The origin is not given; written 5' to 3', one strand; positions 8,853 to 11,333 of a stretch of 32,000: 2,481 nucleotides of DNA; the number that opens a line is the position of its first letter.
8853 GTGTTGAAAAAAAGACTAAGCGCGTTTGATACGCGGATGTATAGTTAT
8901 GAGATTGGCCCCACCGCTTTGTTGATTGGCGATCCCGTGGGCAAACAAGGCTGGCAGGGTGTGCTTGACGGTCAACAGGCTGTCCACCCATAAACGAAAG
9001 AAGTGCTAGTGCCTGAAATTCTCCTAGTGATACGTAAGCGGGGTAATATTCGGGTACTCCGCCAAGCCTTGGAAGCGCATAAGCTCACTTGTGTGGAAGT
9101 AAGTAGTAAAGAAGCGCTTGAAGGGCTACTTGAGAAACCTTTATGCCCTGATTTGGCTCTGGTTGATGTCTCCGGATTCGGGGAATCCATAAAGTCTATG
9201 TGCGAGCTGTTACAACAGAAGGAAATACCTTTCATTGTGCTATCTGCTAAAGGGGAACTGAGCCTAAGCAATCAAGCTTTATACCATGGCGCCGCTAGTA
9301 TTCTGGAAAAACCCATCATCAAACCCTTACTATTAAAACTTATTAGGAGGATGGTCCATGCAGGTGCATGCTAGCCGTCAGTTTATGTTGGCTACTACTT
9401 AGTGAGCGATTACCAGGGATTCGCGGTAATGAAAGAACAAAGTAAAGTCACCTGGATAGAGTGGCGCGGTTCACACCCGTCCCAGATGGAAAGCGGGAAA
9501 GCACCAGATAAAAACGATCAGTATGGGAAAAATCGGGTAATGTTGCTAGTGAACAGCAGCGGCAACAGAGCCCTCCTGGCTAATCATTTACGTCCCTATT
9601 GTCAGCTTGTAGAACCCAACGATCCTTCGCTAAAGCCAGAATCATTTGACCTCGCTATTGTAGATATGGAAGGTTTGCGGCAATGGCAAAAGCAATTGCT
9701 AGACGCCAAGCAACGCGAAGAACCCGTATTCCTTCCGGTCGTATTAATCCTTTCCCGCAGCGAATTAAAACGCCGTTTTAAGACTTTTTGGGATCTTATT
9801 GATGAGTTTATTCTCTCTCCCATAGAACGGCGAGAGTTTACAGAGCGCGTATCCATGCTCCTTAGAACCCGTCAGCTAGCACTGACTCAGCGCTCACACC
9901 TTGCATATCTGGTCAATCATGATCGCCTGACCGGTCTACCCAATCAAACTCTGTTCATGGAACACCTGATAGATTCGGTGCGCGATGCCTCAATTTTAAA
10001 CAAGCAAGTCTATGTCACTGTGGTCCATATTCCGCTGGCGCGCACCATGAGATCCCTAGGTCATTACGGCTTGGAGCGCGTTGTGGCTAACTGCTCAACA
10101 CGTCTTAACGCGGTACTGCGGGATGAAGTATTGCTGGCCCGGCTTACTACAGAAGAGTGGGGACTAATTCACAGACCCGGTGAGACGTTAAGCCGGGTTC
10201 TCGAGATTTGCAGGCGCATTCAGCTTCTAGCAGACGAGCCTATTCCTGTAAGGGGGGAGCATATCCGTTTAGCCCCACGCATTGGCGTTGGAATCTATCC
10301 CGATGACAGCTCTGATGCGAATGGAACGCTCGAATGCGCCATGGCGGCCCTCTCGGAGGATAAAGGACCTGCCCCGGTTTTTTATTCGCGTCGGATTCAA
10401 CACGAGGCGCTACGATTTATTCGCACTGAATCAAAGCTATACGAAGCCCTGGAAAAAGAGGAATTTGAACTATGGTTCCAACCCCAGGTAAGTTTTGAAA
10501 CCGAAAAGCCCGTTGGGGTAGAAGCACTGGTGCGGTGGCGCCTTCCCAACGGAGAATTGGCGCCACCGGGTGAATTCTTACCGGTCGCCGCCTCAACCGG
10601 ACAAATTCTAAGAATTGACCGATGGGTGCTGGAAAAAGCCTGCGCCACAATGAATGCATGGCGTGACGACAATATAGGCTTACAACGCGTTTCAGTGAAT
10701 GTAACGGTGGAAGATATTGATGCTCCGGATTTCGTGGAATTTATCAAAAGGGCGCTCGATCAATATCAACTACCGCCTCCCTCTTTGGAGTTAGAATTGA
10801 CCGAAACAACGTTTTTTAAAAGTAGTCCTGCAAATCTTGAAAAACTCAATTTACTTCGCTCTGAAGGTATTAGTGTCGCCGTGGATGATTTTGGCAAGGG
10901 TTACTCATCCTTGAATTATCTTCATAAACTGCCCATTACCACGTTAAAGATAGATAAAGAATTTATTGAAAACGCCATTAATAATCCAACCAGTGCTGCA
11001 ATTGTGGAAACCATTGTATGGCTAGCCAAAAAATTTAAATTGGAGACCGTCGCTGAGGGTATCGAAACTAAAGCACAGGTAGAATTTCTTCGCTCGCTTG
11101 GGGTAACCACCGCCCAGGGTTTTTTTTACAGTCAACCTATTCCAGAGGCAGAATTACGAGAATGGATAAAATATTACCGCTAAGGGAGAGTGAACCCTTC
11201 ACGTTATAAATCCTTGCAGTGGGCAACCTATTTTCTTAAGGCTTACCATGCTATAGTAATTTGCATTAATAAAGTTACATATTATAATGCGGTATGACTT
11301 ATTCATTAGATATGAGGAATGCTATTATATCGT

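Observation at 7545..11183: KaiC-like double ATPase operon whose only recognisable output is a c-di-GMP phosphodiesterase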

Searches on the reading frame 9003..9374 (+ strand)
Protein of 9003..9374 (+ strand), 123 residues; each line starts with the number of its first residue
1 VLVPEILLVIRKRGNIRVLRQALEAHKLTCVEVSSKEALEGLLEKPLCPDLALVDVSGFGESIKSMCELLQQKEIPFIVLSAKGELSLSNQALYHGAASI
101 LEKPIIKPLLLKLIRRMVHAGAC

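Call 3: search_protein_families(library=pfam, proteins=[window:9003-9374:+], max_evalue=0.1)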
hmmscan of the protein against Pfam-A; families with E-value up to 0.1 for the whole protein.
window:9003-9374:+ (123 aa): 2 families
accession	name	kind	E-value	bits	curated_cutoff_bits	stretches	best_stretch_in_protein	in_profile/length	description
PF00072.30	Response_reg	-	1.5e-07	32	30.2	1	12-114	7-110/111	Response regulator receiver domain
PF01729.25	QRPTase_C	-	0.02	15.1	23.1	1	16-95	70-145/169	Quinolinate phosphoribosyl transferase, C-terminal domain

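Call 4: search_protein_families(library=ncbifam, proteins=[window:9003-9374:+], max_evalue=0.1)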
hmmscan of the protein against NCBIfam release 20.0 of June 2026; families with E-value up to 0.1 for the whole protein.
window:9003-9374:+ (123 aa): 24 families
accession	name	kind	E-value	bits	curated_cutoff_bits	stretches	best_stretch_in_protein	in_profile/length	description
NF007820.0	PRK10529.1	equivalog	9.4e-08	31.7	325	1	6-106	4-104/225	two-component system response regulator KdpE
TIGR01818.1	ntrC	equivalog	5.5e-05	22.1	558.6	1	15-117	9-113/463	nitrogen regulation protein NR(I)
TIGR02154.1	PhoB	equivalog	9.2e-05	21.8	296.2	1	5-115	4-117/226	phosphate regulon transcriptional regulator PhoB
NF051870.1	NAssimRespRegNtrX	equivalog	0.00012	21.1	600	1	34-119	33-120/452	nitrogen assimilation response regulator NtrX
NF006900.1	PRK09390.1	equivalog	0.00015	21.4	255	1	50-119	55-121/203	response regulator FixJ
NF007005.1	PRK09468.1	equivalog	0.00061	19.3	331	1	16-114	16-115/237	osmolarity response regulator transcription factor OmpR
NF007969.0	PRK10693.1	equivalog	0.00078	18.6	329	1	17-107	21-112/337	two-component system response regulator RssB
NF045505.1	RR_RssB_Pseudo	equivalog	0.00083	18.5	700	1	47-107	48-110/394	two-component system response regulator RssB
NF041866.1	EpsW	equivalog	0.0018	17.9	200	1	42-120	45-127/131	exopolysaccharide biosynthesis response regulator EpsW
NF008199.0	PRK10955.1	equivalog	0.002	18.1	341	1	5-117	3-114/232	envelope stress response regulator transcription factor CpxR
NF040689.1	MtrAB_MtrA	equivalog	0.0028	17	300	1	35-115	31-110/219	MtrAB system response regulator MtrA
NF047793.1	ResRegPgtA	equivalog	0.0029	16.5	650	1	55-116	56-119/414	two-component system response regulator PgtA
NF008176.1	PRK10923.1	equivalog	0.003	16.2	620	1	10-115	9-116/469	nitrogen regulation protein NR(I)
NF045901.1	HisKinLetSLeg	equivalog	0.0042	15.1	1650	1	19-116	552-643/906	two-component system sensor histidine kinase LetS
NF041946.1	LuxO_transreg_Vib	equivalog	0.0076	15.1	800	1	48-105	45-99/463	quorum-sensing sigma-54 dependent transcriptional regulator LuxO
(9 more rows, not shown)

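Call 65: search_protein_families(library=padloc, proteins=[window:9003-9374:+], max_evalue=0.001)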
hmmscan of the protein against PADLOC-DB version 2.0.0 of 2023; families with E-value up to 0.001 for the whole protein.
window:9003-9374:+ (123 aa): 0 families

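Call 82: search_protein_families(library=pfam, alignment_id=A5, max_evalue=0.01)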
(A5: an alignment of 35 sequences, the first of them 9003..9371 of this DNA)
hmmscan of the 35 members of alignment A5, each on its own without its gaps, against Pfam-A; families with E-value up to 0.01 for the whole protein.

A. member 1, window:9003-9371:+ (123 aa): 1 family
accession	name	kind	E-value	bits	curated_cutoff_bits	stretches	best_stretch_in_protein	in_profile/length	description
PF00072.30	Response_reg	-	1.5e-07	32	30.2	1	12-114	7-110/111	Response regulator receiver domain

B. families by the number of members that match (of 35 scanned): 5 families
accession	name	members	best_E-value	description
PF00072.30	Response_reg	34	1.2e-11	Response regulator receiver domain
PF03709.21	OKR_DC_1_N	11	7.1e-06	Orn/Lys/Arg decarboxylase, N-terminal domain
PF13475.11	DUF4116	1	0.004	Domain of unknown function (DUF4116)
PF06490.17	FleQ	1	0.0048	Flagellar regulatory protein FleQ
PF21132.2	MFD_D3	1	0.0088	MFD, D3 domain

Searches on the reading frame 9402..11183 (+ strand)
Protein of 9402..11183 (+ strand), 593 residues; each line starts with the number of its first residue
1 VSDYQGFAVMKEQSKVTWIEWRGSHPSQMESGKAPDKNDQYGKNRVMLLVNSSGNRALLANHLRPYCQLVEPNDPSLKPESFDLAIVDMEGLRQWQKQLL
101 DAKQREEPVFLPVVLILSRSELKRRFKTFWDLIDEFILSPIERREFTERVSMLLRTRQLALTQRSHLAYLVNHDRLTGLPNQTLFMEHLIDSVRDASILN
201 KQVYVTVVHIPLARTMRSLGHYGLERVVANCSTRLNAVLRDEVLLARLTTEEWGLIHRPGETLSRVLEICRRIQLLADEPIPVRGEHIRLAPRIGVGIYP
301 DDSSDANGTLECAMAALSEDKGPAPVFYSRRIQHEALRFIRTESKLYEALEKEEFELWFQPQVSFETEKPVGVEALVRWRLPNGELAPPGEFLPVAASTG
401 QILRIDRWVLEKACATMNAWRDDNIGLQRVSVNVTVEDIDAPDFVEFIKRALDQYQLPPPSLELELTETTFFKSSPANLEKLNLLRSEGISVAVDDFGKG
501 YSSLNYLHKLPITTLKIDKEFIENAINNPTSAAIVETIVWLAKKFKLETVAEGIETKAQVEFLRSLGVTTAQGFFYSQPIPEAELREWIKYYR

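Call 3: search_protein_families(library=pfam, proteins=[window:9402-11183:+], max_evalue=0.1)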
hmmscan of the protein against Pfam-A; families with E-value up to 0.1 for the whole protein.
window:9402-11183:+ (593 aa): 3 families
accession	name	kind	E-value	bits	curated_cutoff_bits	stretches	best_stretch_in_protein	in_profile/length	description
PF00563.25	EAL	-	1.4e-72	244.3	31.3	1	345-579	3-236/236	EAL domain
PF00990.26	GGDEF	-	3.1e-13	50.3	23.8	1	172-321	2-155/161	Diguanylate cyclase, GGDEF domain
PF19662.4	DUF6165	-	0.031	14.4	27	0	168-212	79-123/134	Family of unknown function (DUF6165)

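Call 4: search_protein_families(library=ncbifam, proteins=[window:9402-11183:+], max_evalue=0.1)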
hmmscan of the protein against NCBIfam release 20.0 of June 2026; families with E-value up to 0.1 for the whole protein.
window:9402-11183:+ (593 aa): 25 families
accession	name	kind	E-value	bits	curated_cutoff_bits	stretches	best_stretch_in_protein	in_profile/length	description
NF045675.1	PhdiestaseDibA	equivalog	1.1e-89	301.5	980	1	164-585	196-621/623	phosphodiesterase DibA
NF008467.0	PRK11359.1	equivalog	1.5e-80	271.2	857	1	158-591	360-794/800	oxygen-sensing cyclic-di-GMP phosphodiesterase DosP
NF052458.1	PhdiestGepA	equivalog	9e-75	252.4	1200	1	187-584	437-836/840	phosphodiesterase GepA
NF053781.1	cdiGMPphdstlr2612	equivalog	1.2e-73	248.4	1600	1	163-588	835-1264/1268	Tlr1612 family c-di-GMP phosphodiesterase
NF007474.0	PRK10060.1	equivalog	2.4e-68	230.9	782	1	165-592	231-657/663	cyclic di-GMP phosphodiesterase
NF008807.1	PRK11829.1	equivalog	7.6e-65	219.3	733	1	155-586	226-659/670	biofilm formation regulator HmsP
NF052596.1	RR_EAL_PvrR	equivalog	1.2e-45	155.9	580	1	342-587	143-387/398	response regulator cyclic di-GMP phosphodiesterase PvrR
NF007839.0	PRK10551.1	equivalog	1.7e-45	155.6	461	1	341-590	263-511/518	cyclic di-GMP phosphodiesterase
NF007298.0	PRK09776.1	equivalog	2.2e-35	121.9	1135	1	166-581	679-1098/1111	diguanylate cyclase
NF045673.1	c-di-GMPRcptLapD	equivalog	6.1e-24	84.3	1020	1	173-581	238-646/647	cyclic di-GMP receptor LapD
NF008281.1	PRK11059.1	equivalog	3.7e-23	81.7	663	1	153-581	199-631/633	RNase E specificity factor CsrD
NF052265.1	EAL_dom_RimA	equivalog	6.5e-21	74.7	430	1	354-582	16-236/248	S6 modification regulatory phosphodiesterase RimA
NF007423.1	PRK09966.1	equivalog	5.4e-15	55.2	325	1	161-316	229-385/390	diguanylate cyclase DgcN/YfiN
NF007135.0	PRK09581.1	equivalog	3.4e-13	49.2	474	1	36-316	148-440/457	PleD family two-component system response regulator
NF051476.1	CDiGphdiTpdA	equivalog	1.4e-11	43.9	1000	1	427-577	421-568/570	cyclic di-GMP phosphodiesterase TpdA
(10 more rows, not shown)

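Call 65: search_protein_families(library=padloc, proteins=[window:9402-11183:+], max_evalue=0.001)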
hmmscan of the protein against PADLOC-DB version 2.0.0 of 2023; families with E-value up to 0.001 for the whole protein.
window:9402-11183:+ (593 aa): 0 families
